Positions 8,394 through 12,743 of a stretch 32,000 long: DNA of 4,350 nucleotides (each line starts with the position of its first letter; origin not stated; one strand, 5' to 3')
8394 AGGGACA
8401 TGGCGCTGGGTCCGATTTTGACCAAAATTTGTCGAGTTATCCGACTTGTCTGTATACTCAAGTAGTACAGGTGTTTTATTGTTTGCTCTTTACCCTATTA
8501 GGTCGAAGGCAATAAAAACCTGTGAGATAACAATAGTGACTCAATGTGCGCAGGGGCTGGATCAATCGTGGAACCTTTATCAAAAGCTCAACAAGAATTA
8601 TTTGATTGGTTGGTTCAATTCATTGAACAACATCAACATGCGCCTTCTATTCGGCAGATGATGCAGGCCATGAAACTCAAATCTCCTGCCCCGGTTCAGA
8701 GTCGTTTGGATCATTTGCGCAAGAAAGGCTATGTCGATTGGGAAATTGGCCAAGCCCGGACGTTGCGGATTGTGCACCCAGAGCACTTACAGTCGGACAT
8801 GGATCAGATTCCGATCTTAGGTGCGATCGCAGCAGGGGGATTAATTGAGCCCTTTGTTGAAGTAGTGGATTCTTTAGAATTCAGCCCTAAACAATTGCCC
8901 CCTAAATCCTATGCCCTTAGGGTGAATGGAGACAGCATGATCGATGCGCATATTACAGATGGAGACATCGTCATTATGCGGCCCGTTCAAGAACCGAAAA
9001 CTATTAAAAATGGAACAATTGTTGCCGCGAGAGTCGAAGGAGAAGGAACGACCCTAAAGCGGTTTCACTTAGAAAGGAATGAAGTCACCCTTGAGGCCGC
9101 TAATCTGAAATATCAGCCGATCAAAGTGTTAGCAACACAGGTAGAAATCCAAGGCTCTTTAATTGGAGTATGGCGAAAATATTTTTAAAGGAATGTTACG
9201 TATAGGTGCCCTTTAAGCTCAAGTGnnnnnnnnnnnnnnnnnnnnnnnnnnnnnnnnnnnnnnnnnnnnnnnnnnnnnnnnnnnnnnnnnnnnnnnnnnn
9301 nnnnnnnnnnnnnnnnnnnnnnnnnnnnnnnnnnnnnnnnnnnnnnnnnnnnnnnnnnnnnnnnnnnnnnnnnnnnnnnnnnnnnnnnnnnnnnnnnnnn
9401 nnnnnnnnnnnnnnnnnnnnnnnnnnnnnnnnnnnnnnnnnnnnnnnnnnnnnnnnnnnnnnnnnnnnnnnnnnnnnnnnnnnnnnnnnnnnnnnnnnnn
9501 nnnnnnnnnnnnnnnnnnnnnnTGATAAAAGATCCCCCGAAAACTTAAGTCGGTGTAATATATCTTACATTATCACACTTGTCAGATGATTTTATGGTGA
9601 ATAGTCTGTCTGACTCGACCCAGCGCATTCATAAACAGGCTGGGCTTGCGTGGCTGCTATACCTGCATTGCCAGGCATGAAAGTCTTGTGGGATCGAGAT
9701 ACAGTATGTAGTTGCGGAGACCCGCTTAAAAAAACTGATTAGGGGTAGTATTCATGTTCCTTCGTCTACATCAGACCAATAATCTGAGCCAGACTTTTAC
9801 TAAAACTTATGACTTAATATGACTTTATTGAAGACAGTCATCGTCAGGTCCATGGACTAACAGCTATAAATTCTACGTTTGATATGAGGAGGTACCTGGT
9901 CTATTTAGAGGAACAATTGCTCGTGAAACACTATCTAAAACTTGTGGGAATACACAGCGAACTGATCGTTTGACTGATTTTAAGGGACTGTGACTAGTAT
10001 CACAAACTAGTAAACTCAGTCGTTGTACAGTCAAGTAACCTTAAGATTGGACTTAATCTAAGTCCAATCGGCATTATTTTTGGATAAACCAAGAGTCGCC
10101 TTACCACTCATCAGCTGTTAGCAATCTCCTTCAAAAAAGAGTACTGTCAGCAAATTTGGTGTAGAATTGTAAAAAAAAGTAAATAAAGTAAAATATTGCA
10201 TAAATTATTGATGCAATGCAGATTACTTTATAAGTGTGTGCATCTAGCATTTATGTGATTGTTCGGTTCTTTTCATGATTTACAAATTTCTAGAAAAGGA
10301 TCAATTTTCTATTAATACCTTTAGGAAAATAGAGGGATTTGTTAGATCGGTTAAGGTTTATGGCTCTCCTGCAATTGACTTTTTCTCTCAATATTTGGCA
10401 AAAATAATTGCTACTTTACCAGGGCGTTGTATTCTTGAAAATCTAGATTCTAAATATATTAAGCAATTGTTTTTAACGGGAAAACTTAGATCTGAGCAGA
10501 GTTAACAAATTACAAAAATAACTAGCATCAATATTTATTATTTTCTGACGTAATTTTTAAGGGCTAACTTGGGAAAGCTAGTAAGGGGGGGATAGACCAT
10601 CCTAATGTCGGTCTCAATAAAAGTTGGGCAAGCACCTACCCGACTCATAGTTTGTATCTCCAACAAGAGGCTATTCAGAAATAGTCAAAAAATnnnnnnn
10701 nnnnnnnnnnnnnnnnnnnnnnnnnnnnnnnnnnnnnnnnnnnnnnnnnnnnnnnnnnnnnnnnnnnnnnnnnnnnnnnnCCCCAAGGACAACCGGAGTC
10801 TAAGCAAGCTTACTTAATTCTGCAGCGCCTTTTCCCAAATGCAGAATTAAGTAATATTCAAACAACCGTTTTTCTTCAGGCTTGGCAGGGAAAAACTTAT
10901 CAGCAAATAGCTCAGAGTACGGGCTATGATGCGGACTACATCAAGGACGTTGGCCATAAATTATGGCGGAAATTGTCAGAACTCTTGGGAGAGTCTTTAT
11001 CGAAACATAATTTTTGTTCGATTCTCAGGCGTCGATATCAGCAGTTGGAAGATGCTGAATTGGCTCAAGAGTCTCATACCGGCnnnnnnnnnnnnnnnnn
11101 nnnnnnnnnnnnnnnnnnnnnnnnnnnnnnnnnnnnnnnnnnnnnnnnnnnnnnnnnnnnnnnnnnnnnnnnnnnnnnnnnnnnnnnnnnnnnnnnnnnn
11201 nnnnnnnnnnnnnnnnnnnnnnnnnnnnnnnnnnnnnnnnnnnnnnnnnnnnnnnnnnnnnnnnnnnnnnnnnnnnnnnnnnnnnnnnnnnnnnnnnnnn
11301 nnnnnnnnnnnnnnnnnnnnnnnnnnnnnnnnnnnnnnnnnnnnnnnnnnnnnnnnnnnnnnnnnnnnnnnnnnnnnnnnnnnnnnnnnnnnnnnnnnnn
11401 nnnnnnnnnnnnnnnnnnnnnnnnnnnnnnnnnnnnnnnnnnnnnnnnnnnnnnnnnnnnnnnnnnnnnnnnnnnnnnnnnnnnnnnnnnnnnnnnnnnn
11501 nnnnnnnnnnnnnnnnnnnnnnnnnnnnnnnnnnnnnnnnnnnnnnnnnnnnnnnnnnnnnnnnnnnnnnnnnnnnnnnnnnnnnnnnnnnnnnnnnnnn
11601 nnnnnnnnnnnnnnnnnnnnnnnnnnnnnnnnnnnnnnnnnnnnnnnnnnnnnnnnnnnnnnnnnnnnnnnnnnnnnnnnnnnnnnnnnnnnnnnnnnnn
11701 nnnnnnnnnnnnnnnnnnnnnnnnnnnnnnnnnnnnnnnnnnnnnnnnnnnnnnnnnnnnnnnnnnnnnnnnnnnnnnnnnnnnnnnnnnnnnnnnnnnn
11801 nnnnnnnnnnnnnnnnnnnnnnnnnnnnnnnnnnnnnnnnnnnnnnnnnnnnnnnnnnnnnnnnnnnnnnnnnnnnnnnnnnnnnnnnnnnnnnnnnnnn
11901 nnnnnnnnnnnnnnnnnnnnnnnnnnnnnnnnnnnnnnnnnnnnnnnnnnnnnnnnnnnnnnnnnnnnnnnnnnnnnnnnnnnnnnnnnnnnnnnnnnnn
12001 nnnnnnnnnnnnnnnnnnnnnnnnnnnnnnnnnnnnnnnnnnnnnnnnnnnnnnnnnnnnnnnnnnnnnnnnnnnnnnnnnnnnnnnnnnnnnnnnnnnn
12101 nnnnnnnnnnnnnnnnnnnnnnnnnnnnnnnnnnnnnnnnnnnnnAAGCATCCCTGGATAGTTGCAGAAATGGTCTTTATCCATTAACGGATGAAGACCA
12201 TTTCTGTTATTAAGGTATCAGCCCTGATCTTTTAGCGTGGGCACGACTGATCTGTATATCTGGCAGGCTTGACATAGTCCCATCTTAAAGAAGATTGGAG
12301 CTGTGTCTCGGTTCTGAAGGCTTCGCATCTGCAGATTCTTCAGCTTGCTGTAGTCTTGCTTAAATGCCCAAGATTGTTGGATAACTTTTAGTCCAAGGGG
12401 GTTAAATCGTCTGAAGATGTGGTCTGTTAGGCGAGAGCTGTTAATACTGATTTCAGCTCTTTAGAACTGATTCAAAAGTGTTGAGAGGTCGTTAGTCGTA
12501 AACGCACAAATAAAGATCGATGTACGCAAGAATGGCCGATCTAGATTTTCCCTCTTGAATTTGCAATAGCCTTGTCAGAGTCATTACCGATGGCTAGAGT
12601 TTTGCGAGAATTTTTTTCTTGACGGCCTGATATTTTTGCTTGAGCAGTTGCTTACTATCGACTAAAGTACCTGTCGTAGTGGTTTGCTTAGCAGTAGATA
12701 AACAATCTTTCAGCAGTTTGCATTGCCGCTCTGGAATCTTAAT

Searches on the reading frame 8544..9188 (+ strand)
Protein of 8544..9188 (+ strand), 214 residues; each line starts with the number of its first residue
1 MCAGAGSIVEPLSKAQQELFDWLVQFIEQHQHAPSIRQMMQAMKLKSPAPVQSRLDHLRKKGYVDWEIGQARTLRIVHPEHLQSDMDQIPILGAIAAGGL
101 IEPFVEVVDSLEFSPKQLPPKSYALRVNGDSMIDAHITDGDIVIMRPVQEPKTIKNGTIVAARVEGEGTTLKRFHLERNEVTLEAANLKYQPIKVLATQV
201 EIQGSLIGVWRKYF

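Call 3: search_protein_families(library=pfam, proteins=[window:8544-9188:+], max_evalue=0.1)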
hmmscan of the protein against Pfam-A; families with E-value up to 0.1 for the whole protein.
window:8544-9188:+ (214 aa): 5 families
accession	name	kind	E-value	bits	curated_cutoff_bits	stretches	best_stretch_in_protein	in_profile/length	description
PF01726.22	LexA_DNA_bind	-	2.5e-24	85.2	23.7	1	10-73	2-65/65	LexA DNA binding domain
PF00717.28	Peptidase_S24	-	3.2e-23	82.1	23.3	1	90-206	1-115/116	Peptidase S24-like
PF17924.6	TetR_C_19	-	0.02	15.7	26.8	1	14-63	4-53/117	Tetracyclin repressor-like, C-terminal domain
PF13503.11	DUF4123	-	0.074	13.7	25.8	0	23-83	44-106/119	Domain of unknown function (DUF4123)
PF00927.28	Transglut_C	-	0.089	13.4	26.6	0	157-200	36-79/106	Transglutaminase family, C-terminal ig like domain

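Call 4: search_protein_families(library=ncbifam, proteins=[window:8544-9188:+], max_evalue=0.1)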
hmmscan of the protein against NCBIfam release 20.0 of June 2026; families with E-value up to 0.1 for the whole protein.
window:8544-9188:+ (214 aa): 4 families
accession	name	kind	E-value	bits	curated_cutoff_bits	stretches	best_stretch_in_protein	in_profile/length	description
TIGR00498.1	lexA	equivalog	9.9e-59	198.3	110.95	1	10-212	2-201/203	transcriptional repressor LexA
NF007621.2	PRK10276.1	subfamily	8.4e-14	51.6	110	1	120-204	27-108/115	translesion error-prone DNA polymerase V autoproteolytic subunit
TIGR02754.1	sod_Ni_protease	equivalog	0.011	16.2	63.25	1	126-163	2-39/90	nickel-type superoxide dismutase maturation protease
TIGR01398.1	FlhA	equivalog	0.05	11.9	772.1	1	41-155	324-434/678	flagellar biosynthesis protein FlhA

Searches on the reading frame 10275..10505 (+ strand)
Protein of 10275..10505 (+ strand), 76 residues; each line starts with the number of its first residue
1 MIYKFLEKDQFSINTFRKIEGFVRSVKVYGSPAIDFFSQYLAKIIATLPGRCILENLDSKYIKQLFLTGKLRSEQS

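Call 3: search_protein_families(library=pfam, proteins=[window:10275-10505:+], max_evalue=0.1)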
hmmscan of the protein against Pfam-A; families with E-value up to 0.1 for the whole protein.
window:10275-10505:+ (76 aa): 0 families

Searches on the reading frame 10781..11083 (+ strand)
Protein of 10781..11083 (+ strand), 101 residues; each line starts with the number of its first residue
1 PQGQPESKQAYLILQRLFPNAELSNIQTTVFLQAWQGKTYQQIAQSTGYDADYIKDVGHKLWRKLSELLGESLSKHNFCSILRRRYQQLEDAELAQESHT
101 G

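Call 83: search_solved_structures(query=window:10781-11083:+, max_evalue=10, show_alignments=2)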
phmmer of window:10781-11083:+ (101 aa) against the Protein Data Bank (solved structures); distinct sequences matched with E-value up to 10: 13.
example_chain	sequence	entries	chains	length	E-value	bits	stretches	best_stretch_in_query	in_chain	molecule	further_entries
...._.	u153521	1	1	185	5.7e-08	36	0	35-65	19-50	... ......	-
7bqq_A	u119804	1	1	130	1.1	12.6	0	55-99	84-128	Gogy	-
5lvv_A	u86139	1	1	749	1.2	12.5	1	35-67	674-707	UDP-N-acetylglucosamine--peptide N-acetylglucosaminyltransferase 110 kDa subunit,UDP-N-ace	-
5npr_A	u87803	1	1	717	1.2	12.5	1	35-67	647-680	UDP-N-acetylglucosamine--peptide N-acetylglucosaminyltransferase 110 kDa subunit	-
5nps_A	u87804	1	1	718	1.2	12.5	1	35-67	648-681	UDP-N-acetylglucosamine--peptide N-acetylglucosaminyltransferase 110 kDa subunit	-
5hgv_A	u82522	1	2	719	1.2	12.5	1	35-67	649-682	UDP-N-acetylglucosamine--peptide N-acetylglucosaminyltransferase 110 kDa subunit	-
6q4m_A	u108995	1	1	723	1.3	12.5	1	35-67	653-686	UDP-N-acetylglucosamine--peptide N-acetylglucosaminyltransferase 110 kDa subunit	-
8cm9_A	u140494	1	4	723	1.3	12.5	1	35-67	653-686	UDP-N-acetylglucosamine--peptide N-acetylglucosaminyltransferase 110 kDa subunit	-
3pe3_A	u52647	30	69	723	1.3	12.5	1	35-67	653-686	UDP-N-acetylglucosamine--peptide N-acetylglucosaminyltransferase 110 kDa subunit | UDP-N-ACETYLGLUCOSAMINE--PEPTIDE N-ACETYLGLUCOSAMINYL TRANSFERASE 110 KDA SUB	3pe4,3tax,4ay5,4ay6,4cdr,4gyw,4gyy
6ibo_A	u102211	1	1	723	1.3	12.5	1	35-67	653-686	UDP-N-acetylglucosamine--peptide N-acetylglucosaminyltransferase 110 kDa subunit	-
6tka_AAA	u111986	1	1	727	1.3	12.4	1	35-67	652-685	UDP-N-acetylglucosamine--peptide N-acetylglucosaminyltransferase 110 kDa subunit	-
5lwv_A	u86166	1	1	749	1.3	12.4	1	35-67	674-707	Host cell factor 1,UDP-N-acetylglucosamine--peptide N-acetylglucosaminyltransferase 110 kD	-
3tnu_B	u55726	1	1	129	1.6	12.2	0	32-63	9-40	Keratin, type II cytoskeletal 5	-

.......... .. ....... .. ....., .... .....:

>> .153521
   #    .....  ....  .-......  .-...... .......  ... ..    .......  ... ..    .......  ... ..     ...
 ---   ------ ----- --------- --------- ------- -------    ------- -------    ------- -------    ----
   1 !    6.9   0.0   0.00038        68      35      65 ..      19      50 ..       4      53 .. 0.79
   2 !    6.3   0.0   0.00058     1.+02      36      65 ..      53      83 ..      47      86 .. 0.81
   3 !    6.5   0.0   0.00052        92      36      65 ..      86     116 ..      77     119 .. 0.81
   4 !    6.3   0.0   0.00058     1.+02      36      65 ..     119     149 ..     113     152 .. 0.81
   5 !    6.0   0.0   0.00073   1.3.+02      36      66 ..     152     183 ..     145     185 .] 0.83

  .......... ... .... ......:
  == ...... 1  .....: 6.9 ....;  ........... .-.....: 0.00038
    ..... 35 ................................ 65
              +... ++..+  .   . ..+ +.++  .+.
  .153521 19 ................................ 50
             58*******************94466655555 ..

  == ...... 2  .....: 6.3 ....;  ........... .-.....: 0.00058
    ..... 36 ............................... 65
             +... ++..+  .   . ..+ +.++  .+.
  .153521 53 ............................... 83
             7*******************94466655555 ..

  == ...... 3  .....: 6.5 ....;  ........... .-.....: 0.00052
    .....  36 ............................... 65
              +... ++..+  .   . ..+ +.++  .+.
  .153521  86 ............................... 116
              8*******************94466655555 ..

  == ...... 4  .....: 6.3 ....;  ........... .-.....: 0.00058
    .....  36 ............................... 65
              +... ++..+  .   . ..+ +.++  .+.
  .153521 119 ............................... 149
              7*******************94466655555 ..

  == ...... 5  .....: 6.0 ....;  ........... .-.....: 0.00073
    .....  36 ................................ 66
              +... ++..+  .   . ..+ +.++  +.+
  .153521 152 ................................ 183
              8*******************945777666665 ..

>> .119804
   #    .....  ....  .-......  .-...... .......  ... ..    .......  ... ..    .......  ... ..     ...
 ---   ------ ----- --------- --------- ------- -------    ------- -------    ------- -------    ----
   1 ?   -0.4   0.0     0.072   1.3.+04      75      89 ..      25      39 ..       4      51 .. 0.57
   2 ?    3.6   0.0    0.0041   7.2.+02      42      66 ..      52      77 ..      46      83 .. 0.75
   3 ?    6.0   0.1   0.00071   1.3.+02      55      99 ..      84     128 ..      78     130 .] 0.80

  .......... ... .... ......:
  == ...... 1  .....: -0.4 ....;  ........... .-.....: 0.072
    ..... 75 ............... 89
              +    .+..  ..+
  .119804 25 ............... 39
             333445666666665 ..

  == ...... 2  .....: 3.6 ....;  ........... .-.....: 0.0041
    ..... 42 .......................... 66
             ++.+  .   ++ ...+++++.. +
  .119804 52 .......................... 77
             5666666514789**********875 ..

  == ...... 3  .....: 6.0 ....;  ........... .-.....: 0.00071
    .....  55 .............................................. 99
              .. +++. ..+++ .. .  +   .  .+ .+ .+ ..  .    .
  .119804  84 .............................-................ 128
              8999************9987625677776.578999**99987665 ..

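Call 93: search_protein_families(library=pfam, proteins=[window:10796-11071:+], max_evalue=10)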
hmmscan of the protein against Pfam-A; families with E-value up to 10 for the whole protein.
seq(92 aa): 3 families
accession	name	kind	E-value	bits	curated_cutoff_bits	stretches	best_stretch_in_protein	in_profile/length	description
PF08281.18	Sigma70_r4_2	-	0.035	14.2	25.7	1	17-43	10-37/54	Sigma-70, region 4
PF17727.6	CtsR_C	-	0.15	12.7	23.8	1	54-79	3-28/72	CtsR C-terminal dimerization domain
PF03474.20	DMA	-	0.25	11.4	23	1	8-24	6-22/37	DMRTA motif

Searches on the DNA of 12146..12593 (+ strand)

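Call 73: search_dna_similar(query=window:12146-12593:+, collection=plasmids, mode=distant, max_rows=10)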
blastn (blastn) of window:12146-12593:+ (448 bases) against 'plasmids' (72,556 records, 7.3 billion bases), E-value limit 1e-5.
No match.
